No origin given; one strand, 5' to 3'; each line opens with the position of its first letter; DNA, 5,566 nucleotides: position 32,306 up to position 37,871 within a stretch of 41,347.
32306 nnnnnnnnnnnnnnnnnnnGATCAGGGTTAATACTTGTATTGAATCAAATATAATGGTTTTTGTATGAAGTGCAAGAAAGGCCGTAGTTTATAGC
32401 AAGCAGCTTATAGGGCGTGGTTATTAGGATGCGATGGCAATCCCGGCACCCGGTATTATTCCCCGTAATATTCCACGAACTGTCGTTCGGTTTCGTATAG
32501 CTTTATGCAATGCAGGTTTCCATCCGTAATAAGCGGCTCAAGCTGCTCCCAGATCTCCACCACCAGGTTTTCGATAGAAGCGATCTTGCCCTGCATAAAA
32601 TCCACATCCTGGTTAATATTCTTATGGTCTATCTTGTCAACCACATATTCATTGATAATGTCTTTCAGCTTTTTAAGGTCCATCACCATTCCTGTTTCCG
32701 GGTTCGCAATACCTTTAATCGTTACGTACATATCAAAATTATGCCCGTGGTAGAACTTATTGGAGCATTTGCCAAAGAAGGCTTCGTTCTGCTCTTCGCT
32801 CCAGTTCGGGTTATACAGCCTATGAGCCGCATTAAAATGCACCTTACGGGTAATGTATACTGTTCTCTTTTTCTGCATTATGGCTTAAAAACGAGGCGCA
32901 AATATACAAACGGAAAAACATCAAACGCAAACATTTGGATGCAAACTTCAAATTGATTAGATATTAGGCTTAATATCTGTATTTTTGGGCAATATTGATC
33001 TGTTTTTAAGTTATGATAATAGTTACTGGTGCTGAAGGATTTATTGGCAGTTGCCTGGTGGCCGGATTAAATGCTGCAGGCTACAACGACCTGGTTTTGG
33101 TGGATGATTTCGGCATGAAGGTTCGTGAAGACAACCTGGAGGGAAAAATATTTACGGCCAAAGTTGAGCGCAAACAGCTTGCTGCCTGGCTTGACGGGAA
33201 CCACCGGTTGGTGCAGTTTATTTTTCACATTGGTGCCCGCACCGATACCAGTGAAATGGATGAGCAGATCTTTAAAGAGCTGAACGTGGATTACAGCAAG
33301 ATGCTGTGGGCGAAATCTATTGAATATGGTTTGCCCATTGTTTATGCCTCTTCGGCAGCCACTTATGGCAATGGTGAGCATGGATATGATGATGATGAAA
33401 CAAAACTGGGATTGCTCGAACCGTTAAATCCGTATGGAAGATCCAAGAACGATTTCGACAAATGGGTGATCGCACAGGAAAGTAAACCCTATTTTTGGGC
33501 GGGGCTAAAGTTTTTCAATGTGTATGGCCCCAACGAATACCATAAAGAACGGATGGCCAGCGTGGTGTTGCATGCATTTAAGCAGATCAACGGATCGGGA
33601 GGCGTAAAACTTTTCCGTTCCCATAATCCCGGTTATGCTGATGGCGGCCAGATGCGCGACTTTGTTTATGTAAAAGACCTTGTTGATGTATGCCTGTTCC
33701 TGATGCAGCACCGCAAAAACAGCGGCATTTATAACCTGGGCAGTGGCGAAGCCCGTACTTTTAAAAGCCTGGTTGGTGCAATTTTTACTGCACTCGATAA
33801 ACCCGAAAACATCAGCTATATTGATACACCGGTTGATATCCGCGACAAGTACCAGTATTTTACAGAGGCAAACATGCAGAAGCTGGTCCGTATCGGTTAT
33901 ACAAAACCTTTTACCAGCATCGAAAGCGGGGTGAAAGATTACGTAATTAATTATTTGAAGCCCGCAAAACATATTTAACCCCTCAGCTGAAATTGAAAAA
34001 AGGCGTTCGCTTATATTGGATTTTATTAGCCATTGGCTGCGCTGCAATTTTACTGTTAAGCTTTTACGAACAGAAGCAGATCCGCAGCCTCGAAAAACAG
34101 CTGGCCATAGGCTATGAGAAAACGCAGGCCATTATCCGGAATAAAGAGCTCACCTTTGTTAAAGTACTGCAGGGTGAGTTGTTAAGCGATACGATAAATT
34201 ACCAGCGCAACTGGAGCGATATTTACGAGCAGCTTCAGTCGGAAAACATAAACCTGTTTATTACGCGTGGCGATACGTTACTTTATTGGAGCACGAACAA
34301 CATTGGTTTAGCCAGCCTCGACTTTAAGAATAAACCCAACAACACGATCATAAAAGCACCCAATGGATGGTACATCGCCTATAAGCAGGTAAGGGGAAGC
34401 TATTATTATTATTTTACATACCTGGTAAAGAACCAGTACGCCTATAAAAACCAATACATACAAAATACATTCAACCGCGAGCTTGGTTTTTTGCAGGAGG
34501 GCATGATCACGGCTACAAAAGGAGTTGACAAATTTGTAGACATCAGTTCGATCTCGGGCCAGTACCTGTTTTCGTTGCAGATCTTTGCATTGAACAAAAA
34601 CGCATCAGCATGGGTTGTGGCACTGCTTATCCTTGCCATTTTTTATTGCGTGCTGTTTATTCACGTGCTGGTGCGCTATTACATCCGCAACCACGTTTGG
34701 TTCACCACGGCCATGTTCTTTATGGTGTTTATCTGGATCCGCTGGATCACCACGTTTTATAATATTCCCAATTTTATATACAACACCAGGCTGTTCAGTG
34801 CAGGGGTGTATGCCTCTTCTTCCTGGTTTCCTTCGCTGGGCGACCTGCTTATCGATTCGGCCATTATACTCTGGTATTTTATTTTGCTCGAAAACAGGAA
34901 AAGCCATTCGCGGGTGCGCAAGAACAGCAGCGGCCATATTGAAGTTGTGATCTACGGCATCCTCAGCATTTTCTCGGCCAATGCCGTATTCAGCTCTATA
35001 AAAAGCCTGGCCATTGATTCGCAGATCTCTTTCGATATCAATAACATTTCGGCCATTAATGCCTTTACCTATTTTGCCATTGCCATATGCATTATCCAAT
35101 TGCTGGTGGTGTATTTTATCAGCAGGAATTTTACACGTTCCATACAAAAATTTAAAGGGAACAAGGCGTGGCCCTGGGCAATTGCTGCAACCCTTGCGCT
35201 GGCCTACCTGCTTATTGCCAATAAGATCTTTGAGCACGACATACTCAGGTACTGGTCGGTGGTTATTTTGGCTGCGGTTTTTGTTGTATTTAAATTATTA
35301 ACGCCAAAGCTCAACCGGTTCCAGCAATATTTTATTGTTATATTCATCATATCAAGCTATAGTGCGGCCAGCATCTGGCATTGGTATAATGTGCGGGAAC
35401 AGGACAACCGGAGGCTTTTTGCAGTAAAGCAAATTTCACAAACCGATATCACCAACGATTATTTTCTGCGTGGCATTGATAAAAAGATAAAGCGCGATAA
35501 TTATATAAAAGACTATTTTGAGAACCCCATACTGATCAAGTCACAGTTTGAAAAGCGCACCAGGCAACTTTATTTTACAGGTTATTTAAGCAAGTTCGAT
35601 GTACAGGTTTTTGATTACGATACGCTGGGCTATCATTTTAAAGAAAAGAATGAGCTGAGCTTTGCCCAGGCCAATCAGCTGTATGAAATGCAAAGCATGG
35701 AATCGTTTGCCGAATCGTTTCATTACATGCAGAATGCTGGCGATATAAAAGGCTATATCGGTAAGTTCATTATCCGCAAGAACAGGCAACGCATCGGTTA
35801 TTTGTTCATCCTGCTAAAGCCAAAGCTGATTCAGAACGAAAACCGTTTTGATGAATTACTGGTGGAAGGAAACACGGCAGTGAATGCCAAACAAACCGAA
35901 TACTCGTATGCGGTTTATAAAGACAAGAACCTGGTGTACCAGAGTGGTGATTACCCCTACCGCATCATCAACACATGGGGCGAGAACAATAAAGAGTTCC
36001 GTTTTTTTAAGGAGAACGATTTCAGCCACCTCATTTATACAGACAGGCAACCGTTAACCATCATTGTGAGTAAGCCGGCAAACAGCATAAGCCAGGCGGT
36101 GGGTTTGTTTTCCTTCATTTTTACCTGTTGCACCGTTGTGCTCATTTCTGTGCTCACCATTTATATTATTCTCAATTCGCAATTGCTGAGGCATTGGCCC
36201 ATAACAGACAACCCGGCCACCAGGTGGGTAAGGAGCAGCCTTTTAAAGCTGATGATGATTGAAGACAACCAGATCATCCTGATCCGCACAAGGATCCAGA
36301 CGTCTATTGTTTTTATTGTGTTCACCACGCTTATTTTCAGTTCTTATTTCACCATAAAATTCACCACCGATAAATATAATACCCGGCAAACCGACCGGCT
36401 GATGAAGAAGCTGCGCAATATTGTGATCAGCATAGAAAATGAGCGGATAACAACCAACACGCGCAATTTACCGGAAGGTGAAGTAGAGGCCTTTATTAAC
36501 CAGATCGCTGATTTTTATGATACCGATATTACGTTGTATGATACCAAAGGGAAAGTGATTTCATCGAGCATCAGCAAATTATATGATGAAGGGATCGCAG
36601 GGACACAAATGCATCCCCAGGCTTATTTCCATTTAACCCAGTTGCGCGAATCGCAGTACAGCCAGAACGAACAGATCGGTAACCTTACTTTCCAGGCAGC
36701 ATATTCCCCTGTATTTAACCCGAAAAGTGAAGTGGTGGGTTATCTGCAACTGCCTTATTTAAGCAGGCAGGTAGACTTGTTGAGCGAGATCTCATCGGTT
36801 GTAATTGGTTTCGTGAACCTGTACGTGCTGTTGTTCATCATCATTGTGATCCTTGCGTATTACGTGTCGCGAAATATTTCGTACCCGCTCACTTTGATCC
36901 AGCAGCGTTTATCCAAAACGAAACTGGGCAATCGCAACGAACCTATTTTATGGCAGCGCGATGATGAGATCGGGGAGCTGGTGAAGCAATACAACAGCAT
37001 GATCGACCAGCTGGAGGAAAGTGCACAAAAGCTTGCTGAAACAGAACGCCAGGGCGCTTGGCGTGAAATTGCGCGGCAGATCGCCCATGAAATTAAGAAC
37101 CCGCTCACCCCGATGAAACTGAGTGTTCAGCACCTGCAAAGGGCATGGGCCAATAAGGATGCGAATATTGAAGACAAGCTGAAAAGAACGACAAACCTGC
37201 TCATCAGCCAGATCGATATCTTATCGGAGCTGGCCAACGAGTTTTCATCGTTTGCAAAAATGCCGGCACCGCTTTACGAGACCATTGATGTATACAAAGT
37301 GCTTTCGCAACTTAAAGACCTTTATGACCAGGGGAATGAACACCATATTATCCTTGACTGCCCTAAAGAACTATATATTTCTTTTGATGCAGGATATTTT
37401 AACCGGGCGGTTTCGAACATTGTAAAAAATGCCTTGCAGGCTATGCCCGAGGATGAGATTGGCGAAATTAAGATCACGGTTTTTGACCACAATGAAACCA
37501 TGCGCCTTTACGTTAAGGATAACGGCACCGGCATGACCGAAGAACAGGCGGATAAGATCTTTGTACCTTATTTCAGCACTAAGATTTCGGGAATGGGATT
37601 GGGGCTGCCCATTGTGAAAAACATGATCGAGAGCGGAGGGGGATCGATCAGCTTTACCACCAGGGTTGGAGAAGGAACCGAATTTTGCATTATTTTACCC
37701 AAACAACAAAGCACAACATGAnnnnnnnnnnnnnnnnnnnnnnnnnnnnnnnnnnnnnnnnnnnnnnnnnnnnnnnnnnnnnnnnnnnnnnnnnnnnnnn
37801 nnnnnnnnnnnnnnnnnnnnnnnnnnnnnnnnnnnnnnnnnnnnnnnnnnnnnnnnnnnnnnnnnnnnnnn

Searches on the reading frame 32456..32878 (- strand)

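Call 11: search_protein_families(library=pfam, proteins=[window:32456-32878:-], max_evalue=0.001)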
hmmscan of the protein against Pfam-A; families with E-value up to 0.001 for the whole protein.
window:32456-32878:- (140 aa): 1 family
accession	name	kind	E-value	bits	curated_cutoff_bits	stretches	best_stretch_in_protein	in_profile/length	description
PF01242.24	PTPS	-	2.7e-31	108.5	22.4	1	8-139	1-120/121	6-pyruvoyl tetrahydropterin synthase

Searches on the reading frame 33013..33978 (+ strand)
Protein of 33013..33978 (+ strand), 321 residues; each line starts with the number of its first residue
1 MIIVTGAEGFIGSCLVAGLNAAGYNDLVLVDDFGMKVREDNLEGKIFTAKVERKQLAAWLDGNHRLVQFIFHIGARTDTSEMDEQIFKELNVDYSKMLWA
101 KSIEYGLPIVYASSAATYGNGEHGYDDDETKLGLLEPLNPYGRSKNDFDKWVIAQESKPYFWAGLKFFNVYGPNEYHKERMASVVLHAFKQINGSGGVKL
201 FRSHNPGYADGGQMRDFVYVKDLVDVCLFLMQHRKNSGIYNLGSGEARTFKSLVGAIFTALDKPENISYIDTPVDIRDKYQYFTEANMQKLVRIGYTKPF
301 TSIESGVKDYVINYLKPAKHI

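Call 55: search_protein_families(library=pfam, proteins=[window:33013-33978:+], max_evalue=0.001)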
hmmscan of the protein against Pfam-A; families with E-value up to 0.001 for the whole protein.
window:33013-33978:+ (321 aa): 4 families
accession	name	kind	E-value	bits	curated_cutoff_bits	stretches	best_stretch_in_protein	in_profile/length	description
PF01370.27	Epimerase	-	1.1e-34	120.4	20.9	1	2-243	1-240/240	NAD dependent epimerase/dehydratase family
PF16363.11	GDP_Man_Dehyd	-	1.3e-14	54.8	27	1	109-263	124-268/332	GDP-mannose 4,6 dehydratase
PF04321.23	RmlD_sub_bind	-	1.5e-07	31.2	27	1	2-158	3-142/287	RmlD substrate binding domain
PF01073.25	3Beta_HSD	-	2.7e-05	23.8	22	1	3-157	1-162/280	3-beta hydroxysteroid dehydrogenase/isomerase family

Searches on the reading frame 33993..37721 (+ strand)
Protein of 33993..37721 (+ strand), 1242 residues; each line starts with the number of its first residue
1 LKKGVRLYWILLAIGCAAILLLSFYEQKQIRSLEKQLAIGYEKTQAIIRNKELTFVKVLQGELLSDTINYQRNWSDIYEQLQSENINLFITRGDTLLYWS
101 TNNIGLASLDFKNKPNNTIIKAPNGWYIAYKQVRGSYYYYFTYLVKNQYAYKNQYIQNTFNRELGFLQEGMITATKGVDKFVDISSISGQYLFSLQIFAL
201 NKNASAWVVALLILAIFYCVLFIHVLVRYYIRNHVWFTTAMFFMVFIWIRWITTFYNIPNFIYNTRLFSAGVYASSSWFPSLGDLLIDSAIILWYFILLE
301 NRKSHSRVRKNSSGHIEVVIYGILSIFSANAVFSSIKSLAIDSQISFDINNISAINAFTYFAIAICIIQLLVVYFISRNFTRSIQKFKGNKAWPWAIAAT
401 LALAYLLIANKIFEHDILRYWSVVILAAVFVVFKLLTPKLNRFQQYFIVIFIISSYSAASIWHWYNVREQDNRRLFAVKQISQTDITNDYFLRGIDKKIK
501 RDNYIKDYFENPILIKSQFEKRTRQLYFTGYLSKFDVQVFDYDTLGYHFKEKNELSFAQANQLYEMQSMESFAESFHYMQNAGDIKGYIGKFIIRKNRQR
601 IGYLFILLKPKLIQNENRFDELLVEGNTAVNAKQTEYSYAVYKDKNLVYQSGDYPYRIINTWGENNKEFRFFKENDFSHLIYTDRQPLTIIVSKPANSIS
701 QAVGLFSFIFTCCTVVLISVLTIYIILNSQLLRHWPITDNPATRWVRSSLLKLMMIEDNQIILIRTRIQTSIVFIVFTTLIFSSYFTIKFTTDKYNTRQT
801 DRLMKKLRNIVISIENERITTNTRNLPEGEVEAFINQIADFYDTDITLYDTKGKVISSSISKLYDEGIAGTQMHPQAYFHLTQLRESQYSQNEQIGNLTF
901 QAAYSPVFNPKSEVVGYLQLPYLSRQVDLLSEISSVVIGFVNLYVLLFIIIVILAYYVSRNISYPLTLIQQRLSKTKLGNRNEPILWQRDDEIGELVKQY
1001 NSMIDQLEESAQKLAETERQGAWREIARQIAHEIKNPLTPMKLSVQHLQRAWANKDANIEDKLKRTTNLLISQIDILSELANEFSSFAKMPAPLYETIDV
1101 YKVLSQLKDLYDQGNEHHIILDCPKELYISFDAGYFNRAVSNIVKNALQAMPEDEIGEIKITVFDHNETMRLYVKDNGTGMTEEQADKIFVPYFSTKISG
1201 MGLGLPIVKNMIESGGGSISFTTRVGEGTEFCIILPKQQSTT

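Call 55: search_protein_families(library=pfam, proteins=[window:33993-37721:+], max_evalue=0.001)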
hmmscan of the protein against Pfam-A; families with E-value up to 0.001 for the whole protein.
window:33993-37721:+ (1242 aa): 6 families
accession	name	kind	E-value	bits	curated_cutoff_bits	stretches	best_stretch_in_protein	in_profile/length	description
PF02518.31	HATPase_c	-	6.8e-21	75.2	26.4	1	1137-1238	7-110/111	Histidine kinase-, DNA gyrase B-, and HSP90-like ATPase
PF00512.31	HisKA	-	1e-07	32.3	26.9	1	1023-1091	2-64/66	His Kinase A (phospho-acceptor) domain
PF17202.10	sCache_3_3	-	1.6e-06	28.8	28.8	1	833-919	8-92/107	Single cache domain 3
PF13589.12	HATPase_c_3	-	1e-05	26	25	1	1136-1189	3-53/137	Histidine kinase-, DNA gyrase B-, and HSP90-like ATPase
PF00672.30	HAMP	-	1.8e-05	25.4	25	1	958-1009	2-53/53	HAMP domain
PF14501.12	HATPase_c_5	-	0.00022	21.5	22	0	1138-1222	8-89/102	GHKL domain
